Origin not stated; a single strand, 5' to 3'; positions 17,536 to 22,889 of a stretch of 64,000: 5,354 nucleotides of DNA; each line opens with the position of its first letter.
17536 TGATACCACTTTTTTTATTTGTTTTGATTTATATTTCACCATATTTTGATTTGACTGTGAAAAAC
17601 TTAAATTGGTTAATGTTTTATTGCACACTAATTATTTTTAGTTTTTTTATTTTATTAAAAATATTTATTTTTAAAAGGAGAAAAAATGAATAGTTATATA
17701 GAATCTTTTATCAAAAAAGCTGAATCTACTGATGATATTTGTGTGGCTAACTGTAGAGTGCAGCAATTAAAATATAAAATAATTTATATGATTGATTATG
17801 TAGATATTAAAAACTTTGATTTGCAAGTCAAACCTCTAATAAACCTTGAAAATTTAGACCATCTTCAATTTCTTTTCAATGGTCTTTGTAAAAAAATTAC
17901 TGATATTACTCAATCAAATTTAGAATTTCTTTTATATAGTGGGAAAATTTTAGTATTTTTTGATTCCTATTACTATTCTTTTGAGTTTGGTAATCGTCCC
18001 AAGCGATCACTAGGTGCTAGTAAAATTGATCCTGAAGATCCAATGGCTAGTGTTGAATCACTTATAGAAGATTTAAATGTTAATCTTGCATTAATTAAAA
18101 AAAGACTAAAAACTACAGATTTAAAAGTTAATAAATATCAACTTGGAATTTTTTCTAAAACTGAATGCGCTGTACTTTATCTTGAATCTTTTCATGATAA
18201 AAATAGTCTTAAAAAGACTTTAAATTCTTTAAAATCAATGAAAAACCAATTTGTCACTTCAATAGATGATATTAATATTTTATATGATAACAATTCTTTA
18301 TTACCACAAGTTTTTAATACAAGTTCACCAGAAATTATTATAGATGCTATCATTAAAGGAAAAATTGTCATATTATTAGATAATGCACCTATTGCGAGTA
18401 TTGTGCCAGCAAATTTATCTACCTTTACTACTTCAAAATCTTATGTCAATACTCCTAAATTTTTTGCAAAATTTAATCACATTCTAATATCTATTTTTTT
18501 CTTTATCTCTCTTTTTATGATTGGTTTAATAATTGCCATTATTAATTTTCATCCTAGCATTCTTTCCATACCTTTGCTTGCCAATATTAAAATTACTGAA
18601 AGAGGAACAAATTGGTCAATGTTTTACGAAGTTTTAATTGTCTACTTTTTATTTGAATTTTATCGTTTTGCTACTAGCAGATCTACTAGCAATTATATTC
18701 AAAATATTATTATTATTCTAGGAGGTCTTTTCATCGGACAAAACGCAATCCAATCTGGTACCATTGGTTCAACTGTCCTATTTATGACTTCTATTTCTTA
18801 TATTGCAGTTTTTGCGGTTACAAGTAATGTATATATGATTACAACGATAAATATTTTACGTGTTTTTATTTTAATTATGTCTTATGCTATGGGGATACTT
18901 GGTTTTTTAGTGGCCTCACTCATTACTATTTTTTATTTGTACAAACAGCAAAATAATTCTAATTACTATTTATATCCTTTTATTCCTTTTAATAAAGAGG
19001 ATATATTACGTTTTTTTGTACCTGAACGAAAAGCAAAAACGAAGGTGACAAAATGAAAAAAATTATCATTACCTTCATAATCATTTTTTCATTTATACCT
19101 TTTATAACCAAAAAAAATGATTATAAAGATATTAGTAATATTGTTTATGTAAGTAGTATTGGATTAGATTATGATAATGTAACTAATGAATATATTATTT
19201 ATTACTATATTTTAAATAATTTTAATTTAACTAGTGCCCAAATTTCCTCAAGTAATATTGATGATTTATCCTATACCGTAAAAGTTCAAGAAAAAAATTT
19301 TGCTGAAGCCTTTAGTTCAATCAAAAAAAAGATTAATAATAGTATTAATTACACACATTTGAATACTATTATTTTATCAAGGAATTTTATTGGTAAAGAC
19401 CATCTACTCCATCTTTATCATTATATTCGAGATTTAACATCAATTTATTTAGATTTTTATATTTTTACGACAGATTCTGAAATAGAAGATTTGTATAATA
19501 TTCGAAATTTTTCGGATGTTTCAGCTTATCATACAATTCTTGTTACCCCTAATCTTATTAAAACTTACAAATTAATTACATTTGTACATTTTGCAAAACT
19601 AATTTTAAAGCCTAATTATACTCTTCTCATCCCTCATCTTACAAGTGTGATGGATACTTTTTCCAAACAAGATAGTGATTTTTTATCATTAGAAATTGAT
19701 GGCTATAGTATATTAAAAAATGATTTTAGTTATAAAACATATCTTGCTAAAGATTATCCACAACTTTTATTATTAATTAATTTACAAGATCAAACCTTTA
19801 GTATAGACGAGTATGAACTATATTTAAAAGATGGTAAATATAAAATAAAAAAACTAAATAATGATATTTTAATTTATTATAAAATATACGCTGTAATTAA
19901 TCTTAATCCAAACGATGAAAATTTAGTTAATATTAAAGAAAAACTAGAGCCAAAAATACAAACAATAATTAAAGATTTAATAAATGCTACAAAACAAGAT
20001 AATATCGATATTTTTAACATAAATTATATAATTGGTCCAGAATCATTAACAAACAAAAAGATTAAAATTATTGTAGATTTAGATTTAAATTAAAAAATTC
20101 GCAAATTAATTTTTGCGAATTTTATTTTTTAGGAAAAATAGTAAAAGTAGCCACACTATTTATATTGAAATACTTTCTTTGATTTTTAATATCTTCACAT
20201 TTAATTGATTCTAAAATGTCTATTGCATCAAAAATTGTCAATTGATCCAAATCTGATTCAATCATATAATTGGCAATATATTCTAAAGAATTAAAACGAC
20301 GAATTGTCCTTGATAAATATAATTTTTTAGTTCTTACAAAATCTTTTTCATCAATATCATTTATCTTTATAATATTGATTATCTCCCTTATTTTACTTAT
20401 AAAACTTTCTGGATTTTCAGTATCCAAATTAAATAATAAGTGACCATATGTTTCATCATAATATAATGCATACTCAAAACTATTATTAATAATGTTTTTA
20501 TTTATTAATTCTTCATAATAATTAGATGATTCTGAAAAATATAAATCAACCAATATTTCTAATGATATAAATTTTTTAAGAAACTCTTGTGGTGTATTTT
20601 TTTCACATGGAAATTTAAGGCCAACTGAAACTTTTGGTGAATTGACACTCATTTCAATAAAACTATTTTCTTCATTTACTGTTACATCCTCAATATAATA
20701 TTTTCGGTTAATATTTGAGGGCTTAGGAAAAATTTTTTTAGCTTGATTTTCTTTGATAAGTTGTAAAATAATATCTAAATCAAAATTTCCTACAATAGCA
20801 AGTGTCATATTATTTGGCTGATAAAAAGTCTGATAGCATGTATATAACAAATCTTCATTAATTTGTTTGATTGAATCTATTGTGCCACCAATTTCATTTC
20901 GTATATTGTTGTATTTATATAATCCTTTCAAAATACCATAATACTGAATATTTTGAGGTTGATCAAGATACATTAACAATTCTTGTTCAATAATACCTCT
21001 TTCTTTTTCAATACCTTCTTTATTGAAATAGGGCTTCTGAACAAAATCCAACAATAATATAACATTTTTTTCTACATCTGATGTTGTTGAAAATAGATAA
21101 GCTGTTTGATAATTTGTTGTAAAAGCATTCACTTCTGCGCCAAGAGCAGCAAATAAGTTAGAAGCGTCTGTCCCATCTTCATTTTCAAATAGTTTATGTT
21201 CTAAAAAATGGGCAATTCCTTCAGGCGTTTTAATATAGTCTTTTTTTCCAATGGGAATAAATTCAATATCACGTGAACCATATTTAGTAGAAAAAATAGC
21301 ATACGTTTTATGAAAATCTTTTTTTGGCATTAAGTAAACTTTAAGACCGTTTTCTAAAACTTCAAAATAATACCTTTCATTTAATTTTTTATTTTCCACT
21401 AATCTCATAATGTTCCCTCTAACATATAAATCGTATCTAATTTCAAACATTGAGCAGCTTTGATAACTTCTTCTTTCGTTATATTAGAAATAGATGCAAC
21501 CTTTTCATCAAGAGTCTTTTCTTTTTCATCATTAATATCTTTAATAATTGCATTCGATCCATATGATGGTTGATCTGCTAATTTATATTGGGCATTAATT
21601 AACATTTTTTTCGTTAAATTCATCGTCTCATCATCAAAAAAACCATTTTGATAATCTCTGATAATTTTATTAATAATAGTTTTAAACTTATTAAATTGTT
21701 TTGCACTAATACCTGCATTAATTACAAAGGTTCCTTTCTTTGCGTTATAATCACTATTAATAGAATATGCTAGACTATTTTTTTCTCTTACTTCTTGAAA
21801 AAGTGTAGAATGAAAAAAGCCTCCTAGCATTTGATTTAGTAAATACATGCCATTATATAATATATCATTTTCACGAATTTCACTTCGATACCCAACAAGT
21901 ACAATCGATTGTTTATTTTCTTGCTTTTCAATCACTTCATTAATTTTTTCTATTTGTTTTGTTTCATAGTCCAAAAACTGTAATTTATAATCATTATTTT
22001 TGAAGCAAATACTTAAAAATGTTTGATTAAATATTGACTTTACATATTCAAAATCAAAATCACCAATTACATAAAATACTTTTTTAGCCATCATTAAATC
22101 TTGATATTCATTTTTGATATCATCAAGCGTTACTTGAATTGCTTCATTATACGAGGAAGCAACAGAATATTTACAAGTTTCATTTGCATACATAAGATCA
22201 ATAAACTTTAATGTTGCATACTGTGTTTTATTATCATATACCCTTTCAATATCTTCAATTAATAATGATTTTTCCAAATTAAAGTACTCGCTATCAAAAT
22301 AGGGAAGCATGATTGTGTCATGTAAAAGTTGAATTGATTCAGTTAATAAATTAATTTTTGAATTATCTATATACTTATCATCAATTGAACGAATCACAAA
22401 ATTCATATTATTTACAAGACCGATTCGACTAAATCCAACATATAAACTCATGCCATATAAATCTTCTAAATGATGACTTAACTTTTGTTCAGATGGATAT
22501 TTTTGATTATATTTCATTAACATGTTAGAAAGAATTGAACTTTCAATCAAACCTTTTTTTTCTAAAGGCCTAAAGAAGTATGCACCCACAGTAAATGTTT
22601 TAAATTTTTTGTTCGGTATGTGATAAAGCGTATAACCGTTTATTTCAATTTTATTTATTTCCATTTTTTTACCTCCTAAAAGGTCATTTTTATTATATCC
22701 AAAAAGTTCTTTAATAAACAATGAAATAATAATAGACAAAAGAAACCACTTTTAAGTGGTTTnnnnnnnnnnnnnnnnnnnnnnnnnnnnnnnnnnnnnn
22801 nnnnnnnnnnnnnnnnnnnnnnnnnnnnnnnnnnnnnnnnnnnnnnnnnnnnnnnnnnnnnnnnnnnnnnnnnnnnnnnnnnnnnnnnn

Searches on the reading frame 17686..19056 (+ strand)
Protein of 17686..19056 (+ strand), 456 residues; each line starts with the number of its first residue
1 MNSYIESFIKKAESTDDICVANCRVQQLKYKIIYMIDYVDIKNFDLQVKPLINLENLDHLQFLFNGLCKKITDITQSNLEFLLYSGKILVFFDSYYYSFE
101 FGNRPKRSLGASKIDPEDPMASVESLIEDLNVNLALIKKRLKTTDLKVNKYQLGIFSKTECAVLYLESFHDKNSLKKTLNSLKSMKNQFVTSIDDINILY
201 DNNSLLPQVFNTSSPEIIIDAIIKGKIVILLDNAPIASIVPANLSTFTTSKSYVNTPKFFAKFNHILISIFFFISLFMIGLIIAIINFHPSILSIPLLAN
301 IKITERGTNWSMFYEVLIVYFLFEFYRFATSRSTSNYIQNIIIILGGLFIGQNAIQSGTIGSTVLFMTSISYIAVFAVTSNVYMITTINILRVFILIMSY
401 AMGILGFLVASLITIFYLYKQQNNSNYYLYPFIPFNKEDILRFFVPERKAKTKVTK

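Call 29: search_protein_families(library=pfam, proteins=[window:17686-19056:+], max_evalue=0.00001)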
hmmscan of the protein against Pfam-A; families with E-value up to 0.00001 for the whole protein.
window:17686-19056:+ (456 aa): 1 family
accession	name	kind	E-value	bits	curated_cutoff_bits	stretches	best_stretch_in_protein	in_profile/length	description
PF03323.18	GerA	-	7.1e-69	232.9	27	1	10-445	5-453/466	Bacillus/Clostridium GerA spore germination protein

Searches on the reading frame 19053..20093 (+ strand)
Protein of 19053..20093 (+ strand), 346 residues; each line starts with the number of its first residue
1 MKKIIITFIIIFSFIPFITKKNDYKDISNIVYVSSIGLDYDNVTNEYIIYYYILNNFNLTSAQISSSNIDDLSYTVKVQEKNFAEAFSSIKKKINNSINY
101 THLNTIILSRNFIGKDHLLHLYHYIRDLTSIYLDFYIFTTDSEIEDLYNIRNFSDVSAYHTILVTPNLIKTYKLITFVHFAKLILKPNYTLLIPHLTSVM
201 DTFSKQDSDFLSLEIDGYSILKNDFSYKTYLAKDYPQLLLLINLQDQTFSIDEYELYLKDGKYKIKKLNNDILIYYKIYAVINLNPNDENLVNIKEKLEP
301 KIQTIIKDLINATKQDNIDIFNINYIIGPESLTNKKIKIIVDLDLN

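Call 29: search_protein_families(library=pfam, proteins=[window:19053-20093:+], max_evalue=0.00001)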
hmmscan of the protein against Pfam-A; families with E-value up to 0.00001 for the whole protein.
window:19053-20093:+ (346 aa): 1 family
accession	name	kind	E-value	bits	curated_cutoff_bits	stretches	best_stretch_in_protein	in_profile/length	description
PF25198.1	Spore_GerAC_N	-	1.7e-17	64.3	27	1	23-197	1-175/176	Spore germination protein N-terminal domain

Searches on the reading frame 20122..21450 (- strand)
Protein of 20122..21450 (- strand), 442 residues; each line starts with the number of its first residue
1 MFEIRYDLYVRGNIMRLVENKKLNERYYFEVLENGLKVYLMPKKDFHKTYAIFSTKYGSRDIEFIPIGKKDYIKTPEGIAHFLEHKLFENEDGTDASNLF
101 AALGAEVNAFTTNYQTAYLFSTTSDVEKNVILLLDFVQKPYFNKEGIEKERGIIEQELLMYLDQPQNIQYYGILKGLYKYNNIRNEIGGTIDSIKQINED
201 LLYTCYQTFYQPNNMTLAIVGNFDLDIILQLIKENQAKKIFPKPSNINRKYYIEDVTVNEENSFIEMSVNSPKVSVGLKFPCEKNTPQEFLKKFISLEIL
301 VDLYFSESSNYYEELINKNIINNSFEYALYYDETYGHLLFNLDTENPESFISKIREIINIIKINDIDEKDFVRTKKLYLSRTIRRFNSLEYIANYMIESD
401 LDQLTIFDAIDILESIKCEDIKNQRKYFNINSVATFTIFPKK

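Call 29: search_protein_families(library=pfam, proteins=[window:20122-21450:-], max_evalue=0.00001)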
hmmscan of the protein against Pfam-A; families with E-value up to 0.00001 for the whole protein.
window:20122-21450:- (442 aa): 2 families
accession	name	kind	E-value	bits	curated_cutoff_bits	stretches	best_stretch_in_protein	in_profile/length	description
PF05193.26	Peptidase_M16_C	-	1.4e-17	64.5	23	1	197-376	2-179/181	Peptidase M16 inactive domain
PF00675.25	Peptidase_M16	-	3.4e-15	56.7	22.3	1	77-189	31-147/149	Insulinase (Peptidase family M16)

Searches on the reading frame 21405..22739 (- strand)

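Call 29: search_protein_families(library=pfam, proteins=[window:21405-22739:-], max_evalue=0.00001)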
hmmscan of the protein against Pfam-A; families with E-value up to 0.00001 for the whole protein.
window:21405-22739:- (444 aa): 1 family
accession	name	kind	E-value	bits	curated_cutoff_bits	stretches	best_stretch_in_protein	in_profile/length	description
PF05193.26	Peptidase_M16_C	-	1.5e-21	77.5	23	1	221-379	21-180/181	Peptidase M16 inactive domain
